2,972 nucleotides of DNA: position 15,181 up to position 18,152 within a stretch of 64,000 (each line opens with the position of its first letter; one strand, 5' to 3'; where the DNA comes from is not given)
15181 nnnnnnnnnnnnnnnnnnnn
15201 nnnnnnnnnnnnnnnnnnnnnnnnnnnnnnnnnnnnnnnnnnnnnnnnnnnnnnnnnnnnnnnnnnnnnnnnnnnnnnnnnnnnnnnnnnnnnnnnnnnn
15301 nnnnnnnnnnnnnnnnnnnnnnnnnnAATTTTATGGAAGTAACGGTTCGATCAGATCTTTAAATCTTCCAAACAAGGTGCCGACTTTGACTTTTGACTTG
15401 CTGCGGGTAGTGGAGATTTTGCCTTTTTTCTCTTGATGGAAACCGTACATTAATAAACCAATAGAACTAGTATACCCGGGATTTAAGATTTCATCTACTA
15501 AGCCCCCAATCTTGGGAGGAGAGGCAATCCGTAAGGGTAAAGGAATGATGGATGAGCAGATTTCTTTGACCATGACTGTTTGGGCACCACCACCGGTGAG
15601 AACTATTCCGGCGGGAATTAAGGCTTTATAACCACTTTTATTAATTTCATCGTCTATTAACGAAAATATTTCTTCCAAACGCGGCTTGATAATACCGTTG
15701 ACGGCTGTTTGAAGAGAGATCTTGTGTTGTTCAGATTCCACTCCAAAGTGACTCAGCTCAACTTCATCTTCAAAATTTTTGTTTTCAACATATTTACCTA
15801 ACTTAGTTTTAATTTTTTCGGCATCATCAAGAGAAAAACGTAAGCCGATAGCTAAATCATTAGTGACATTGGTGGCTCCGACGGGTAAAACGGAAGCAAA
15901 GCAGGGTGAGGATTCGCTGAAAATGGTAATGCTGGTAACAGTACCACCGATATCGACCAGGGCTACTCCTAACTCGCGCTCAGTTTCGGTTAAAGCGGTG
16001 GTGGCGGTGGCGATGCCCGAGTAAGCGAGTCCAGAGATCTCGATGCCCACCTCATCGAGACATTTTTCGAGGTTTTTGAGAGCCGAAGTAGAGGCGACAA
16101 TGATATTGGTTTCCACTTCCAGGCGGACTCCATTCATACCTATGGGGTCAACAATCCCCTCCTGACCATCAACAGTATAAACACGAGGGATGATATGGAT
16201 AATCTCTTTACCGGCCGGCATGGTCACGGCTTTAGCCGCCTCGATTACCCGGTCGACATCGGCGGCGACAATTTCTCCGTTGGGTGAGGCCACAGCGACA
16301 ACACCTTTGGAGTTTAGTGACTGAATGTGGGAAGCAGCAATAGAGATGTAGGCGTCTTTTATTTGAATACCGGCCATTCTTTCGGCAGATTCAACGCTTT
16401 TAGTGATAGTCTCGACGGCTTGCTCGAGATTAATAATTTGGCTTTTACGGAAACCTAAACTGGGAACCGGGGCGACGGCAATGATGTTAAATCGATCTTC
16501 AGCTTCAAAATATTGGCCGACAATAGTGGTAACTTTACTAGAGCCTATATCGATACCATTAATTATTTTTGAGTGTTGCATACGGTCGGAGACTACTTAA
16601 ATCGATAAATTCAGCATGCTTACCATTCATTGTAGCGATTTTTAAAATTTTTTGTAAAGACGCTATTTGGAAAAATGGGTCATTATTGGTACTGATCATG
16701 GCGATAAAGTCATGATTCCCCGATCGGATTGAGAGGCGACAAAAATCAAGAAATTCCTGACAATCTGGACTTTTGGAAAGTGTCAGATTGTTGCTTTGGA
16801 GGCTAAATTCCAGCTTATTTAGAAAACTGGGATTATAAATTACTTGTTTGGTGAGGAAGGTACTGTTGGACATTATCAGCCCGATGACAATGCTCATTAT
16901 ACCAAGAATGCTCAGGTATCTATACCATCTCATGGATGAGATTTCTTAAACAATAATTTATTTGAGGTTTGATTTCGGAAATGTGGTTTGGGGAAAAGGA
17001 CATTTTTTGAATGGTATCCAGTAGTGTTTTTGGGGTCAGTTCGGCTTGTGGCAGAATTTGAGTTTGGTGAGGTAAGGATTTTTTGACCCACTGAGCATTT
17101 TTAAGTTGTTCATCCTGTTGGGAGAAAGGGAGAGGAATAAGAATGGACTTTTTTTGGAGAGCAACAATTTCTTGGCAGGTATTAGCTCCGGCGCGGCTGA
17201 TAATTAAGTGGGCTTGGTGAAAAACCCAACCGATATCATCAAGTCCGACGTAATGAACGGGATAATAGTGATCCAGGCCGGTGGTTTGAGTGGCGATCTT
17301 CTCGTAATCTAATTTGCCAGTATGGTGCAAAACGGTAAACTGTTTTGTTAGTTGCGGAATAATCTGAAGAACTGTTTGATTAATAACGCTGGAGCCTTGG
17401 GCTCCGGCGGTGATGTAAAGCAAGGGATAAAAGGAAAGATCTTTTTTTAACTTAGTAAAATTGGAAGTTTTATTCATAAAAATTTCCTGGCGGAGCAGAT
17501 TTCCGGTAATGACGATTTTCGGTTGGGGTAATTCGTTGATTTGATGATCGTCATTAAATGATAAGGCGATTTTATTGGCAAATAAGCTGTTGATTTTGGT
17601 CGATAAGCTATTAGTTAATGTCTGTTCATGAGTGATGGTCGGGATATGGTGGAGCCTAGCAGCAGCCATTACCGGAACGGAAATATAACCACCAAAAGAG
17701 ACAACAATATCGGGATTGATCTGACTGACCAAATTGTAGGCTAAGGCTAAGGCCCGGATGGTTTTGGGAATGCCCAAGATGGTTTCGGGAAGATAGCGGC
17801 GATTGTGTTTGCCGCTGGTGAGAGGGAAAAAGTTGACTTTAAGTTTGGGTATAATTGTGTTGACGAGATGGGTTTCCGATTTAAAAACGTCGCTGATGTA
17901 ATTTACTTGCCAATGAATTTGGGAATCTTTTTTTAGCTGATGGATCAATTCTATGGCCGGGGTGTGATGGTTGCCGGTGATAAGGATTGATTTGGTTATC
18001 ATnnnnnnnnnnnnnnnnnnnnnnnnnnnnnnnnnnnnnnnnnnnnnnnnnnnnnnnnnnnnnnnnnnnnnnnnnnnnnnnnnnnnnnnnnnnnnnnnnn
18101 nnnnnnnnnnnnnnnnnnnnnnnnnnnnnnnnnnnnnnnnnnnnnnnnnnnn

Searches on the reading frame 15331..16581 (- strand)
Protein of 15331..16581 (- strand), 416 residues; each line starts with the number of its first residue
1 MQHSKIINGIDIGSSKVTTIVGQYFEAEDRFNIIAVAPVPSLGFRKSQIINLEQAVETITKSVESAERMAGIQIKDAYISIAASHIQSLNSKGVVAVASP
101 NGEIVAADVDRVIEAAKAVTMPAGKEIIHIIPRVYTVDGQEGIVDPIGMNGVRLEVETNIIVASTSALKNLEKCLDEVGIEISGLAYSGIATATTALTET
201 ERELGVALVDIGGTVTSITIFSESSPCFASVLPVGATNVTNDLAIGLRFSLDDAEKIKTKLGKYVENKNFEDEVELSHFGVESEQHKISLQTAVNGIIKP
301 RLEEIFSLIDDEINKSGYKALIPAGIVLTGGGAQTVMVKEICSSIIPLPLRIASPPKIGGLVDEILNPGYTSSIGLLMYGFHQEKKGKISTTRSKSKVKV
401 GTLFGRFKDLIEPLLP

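Call 56: search_protein_families(library=pfam, proteins=[window:15331-16581:-], max_evalue=0.0001)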
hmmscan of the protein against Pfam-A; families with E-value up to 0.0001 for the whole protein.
window:15331-16581:- (416 aa): 4 families
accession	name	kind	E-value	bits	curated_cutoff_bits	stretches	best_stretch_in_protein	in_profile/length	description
PF14450.12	FtsA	-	2.4e-31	109.2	31.8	2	207-375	1-127/127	Cell division protein FtsA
PF02491.25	SHS2_FTSA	-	5.7e-29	100.7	25.4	1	84-161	2-78/79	SHS2 domain inserted in FTSA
PF11104.14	PilM_2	-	7.7e-07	28.8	27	0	190-260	166-236/340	Type IV pilus assembly protein PilM;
PF06723.19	MreB_Mbl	-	2.1e-06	27.2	27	1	176-356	117-307/327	MreB/Mbl protein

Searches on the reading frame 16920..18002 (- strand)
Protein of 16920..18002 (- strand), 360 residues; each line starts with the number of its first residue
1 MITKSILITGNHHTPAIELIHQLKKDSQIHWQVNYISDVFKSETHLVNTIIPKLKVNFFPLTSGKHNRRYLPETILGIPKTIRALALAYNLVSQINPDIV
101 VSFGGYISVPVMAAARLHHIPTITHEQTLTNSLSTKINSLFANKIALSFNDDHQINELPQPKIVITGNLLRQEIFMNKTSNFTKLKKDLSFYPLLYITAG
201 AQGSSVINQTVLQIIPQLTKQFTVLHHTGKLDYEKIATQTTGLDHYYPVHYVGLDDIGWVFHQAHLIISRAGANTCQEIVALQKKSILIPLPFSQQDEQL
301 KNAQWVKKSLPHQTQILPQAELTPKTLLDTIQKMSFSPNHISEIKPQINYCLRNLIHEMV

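Call 56: search_protein_families(library=pfam, proteins=[window:16920-18002:-], max_evalue=0.0001)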
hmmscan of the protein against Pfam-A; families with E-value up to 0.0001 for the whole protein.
window:16920-18002:- (360 aa): 2 families
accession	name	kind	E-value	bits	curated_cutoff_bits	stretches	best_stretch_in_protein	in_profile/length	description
PF04101.22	Glyco_tran_28_C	-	1.8e-28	100.1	22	1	195-340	2-146/166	Glycosyltransferase family 28 C-terminal domain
PF03033.26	Glyco_transf_28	-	1.5e-18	67.6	26.2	1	9-146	8-138/139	Glycosyltransferase family 28 N-terminal domain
